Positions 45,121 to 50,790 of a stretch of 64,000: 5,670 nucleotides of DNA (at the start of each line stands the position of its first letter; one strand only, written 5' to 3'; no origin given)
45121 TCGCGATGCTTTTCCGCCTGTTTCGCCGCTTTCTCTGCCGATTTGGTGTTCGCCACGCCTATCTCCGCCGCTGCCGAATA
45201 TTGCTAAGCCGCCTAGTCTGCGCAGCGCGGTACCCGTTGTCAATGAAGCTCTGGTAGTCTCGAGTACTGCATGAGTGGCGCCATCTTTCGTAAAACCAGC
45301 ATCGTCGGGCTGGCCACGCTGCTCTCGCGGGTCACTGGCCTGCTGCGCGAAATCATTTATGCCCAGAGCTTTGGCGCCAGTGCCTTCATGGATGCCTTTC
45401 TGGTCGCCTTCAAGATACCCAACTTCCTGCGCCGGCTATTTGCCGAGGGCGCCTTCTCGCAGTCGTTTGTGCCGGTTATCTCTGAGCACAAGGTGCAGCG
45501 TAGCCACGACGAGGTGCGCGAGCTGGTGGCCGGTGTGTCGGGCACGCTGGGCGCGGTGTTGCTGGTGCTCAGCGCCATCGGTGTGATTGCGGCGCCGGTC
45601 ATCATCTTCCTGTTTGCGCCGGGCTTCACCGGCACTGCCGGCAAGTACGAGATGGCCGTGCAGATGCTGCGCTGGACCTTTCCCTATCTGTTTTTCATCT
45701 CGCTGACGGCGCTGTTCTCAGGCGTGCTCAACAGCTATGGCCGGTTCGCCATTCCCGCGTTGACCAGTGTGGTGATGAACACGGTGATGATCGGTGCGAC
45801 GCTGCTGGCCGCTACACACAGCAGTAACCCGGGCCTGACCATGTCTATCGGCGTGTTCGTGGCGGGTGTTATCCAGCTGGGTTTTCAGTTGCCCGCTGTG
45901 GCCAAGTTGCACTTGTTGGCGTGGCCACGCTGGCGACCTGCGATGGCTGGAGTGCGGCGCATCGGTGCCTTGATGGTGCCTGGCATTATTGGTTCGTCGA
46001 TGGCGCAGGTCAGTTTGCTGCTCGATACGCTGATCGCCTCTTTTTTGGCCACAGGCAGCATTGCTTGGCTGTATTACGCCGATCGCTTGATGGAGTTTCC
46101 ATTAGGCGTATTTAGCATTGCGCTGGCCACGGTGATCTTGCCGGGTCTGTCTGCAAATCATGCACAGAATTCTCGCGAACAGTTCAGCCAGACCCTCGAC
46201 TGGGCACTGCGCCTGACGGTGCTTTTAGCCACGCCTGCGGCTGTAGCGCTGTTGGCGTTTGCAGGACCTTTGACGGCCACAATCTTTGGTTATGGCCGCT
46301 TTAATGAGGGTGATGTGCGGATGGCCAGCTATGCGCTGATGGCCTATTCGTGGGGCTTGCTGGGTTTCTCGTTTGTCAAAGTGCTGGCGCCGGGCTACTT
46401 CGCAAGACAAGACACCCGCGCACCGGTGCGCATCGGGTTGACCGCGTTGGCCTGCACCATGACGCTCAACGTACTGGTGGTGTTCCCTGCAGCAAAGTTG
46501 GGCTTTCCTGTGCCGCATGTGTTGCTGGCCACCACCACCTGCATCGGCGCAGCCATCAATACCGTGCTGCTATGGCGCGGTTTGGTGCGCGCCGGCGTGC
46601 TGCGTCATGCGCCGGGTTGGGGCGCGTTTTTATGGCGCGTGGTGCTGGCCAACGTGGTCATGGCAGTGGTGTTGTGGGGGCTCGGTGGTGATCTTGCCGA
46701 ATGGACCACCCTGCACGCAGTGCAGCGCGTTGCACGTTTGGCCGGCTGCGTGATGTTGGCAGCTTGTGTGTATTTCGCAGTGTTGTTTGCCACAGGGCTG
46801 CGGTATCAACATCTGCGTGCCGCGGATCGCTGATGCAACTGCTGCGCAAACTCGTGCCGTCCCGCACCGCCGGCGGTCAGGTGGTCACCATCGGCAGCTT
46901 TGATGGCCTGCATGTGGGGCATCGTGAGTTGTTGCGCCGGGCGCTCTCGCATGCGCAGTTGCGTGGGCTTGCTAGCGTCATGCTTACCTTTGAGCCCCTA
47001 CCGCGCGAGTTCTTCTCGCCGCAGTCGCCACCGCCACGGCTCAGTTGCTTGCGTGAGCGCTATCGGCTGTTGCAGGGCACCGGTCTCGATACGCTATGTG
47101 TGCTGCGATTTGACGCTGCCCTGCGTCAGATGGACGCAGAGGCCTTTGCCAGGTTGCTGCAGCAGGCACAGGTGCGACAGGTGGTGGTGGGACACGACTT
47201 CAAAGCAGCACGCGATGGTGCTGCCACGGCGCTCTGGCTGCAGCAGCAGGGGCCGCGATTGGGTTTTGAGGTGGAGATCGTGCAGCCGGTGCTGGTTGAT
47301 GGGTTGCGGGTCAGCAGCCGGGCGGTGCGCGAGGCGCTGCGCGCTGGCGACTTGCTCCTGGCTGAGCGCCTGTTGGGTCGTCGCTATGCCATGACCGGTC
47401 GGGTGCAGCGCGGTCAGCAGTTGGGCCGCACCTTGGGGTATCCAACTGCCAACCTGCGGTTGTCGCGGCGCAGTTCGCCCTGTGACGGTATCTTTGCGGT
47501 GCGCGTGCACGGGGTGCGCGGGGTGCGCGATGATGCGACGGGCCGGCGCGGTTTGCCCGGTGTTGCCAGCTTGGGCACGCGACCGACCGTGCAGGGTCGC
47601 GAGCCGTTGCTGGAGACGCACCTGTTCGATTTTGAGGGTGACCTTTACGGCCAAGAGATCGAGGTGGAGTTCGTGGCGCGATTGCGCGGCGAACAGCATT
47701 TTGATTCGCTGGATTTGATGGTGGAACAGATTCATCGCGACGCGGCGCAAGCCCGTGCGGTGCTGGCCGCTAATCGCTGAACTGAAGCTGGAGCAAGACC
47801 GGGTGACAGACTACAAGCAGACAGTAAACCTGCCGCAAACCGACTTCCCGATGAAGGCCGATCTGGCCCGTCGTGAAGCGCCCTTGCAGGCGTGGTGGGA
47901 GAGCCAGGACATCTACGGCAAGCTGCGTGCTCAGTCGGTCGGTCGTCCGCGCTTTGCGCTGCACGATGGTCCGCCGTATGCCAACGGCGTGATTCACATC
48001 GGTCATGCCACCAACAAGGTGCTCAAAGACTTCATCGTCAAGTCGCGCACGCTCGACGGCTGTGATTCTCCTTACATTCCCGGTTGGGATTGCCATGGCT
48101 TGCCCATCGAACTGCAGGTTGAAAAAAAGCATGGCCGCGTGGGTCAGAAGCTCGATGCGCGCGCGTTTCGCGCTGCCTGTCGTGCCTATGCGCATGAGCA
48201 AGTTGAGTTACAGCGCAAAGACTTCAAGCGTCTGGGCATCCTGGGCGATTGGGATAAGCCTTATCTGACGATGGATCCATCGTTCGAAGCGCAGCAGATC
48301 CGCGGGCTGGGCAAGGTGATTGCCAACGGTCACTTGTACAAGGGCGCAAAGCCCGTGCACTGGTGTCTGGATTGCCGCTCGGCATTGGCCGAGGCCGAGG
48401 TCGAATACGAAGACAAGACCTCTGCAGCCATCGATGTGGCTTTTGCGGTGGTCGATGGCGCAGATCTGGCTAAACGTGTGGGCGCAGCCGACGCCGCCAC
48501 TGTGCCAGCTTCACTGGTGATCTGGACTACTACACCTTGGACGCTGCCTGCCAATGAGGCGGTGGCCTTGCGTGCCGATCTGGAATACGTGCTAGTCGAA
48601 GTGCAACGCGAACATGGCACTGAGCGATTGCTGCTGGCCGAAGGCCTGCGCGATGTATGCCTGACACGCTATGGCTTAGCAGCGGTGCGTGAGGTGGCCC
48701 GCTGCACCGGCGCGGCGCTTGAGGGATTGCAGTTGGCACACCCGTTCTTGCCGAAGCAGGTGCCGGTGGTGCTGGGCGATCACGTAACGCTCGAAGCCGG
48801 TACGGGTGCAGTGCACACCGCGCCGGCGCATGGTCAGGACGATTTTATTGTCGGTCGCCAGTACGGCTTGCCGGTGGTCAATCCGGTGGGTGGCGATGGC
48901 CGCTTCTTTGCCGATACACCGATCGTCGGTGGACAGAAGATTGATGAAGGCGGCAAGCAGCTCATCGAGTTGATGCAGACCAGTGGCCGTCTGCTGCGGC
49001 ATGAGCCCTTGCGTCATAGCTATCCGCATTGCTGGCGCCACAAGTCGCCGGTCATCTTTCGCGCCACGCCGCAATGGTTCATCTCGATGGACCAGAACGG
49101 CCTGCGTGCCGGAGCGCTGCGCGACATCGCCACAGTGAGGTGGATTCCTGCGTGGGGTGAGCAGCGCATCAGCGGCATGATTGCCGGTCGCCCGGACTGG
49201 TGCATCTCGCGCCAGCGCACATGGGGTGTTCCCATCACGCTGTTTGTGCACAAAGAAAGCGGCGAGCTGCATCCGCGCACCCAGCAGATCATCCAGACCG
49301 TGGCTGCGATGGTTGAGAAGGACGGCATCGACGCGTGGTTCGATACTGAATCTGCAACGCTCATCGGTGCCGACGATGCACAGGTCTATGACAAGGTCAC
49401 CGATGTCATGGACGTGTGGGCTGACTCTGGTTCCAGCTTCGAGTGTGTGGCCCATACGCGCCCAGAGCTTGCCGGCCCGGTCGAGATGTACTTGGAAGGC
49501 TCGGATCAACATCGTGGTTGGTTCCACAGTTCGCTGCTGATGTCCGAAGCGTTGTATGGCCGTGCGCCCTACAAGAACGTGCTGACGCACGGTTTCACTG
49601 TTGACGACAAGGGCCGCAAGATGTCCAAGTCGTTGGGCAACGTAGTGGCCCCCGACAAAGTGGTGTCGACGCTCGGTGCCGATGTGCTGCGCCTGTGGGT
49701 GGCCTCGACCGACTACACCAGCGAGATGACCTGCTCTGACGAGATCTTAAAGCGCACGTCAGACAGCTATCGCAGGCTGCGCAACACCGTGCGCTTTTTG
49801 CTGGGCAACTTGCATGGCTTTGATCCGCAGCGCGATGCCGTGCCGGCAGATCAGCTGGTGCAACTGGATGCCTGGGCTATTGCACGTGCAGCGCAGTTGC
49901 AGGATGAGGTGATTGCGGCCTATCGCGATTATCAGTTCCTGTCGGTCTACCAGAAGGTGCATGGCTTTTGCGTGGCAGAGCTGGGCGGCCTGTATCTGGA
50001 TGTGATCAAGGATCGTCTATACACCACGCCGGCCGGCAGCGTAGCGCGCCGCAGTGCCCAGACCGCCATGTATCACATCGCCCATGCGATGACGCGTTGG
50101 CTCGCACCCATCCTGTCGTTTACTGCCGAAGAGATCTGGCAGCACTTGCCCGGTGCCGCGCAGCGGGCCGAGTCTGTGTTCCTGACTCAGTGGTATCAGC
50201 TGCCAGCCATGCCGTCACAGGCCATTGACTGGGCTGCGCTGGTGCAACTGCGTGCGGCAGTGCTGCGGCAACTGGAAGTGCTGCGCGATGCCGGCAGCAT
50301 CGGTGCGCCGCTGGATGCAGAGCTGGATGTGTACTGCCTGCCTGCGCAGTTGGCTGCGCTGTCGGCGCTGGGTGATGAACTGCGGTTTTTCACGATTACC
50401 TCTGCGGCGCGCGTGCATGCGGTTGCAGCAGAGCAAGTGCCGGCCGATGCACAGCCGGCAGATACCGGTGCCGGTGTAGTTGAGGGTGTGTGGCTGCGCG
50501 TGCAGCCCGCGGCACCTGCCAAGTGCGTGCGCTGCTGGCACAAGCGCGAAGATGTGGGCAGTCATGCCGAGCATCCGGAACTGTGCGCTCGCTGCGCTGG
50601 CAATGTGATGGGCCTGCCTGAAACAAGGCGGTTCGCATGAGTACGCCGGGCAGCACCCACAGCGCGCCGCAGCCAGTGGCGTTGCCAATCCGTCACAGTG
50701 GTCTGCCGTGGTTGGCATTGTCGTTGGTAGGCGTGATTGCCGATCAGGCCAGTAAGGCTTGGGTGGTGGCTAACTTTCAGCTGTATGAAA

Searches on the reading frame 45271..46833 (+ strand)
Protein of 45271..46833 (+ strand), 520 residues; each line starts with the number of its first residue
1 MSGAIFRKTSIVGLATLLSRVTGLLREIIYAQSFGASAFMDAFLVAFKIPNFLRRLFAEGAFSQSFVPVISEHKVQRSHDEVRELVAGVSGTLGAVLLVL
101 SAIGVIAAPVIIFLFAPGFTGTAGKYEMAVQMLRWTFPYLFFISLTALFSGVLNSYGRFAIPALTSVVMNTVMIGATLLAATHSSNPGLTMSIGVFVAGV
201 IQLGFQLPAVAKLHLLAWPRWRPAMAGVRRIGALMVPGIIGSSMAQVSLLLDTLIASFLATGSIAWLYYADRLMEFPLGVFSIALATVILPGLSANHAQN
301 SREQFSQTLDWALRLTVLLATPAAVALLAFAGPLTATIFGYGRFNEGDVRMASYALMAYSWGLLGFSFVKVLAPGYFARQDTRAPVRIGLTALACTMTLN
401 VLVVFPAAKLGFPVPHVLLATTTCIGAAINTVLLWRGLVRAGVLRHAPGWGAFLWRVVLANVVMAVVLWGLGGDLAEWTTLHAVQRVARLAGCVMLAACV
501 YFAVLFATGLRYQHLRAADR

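Call 58: search_protein_families(library=pfam, proteins=[window:45271-46833:+], max_evalue=0.00001)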
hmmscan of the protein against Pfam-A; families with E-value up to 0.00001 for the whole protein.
window:45271-46833:+ (520 aa): 3 families
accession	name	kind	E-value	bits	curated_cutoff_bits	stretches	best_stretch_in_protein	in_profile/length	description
PF03023.19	MurJ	-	2.6e-123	412.4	27.4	1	31-480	2-442/451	Lipid II flippase MurJ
PF13440.11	Polysacc_synt_3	-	6.3e-07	29.3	23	1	250-340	197-285/293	Polysaccharide biosynthesis protein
PF01554.23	MatE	-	4e-06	27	24.9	0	76-170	62-152/161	MatE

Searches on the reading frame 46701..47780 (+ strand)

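Call 58: search_protein_families(library=pfam, proteins=[window:46701-47780:+], max_evalue=0.00001)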
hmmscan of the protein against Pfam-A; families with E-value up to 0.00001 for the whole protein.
window:46701-47780:+ (359 aa): 2 families
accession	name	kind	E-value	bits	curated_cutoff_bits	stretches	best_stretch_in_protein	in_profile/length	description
PF06574.18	FAD_syn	-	3.5e-40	137.8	27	1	58-207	6-157/158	FAD synthetase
PF01687.23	Flavokinase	-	5.1e-39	133.8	19.6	1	225-355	1-124/124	Riboflavin kinase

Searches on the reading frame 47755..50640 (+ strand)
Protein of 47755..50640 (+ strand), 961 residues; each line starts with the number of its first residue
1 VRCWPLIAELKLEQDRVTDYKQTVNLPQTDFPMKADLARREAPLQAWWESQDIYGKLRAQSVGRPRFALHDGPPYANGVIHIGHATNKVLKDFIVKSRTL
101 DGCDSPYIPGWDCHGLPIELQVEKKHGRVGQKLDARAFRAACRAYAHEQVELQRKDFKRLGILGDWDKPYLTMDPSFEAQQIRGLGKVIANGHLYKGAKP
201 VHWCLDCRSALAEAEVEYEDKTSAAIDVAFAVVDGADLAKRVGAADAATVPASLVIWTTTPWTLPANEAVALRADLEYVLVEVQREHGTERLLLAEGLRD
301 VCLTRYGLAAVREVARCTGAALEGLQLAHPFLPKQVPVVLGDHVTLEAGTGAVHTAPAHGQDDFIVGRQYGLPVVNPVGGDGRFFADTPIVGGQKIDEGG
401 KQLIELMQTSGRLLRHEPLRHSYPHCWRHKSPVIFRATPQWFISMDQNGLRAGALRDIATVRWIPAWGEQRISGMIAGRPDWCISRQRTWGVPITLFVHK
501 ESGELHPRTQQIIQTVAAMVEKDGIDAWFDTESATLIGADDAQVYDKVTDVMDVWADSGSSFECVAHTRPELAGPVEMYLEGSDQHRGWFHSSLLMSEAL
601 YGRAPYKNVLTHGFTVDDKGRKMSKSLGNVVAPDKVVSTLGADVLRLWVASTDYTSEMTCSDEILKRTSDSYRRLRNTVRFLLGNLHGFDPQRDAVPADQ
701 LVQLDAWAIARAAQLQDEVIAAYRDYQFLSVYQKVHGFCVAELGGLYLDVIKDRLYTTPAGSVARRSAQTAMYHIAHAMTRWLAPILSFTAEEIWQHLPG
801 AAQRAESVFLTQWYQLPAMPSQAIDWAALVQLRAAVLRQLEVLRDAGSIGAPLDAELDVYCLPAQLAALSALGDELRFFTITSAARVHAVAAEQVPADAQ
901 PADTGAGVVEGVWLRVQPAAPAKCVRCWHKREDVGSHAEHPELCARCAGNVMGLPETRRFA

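Call 58: search_protein_families(library=pfam, proteins=[window:47755-50640:+], max_evalue=0.00001)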
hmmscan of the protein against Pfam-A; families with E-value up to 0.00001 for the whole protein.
window:47755-50640:+ (961 aa): 7 families
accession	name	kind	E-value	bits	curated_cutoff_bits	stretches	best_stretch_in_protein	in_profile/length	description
PF00133.28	tRNA-synt_1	-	1.5e-139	465.8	22.7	1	45-660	3-413/414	tRNA synthetases class I (I, L, M and V)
PF08264.19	Anticodon_1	-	1.2e-24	87.3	25.1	1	705-856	1-145/148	Anticodon-binding domain of tRNA ligase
PF09334.17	tRNA-synt_1g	-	5.2e-19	68.7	20.1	1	74-217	8-136/391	tRNA synthetases class I (M)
PF01406.26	tRNA-synt_1e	-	1.1e-08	35.2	27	1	561-668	193-299/301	tRNA synthetases class I (C) catalytic domain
PF06827.20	zf-FPG_IleRS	-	3.2e-08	33.7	21.3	1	923-948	3-28/30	Zinc finger found in FPG and IleRS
PF13603.12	tRNA-synt_1_2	-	1.2e-07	31.9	25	1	322-376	84-138/185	Leucyl-tRNA synthetase, editing domain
PF01921.24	tRNA-synt_1f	-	1.7e-06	27.6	27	1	582-679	241-339/360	tRNA synthetases class I (K)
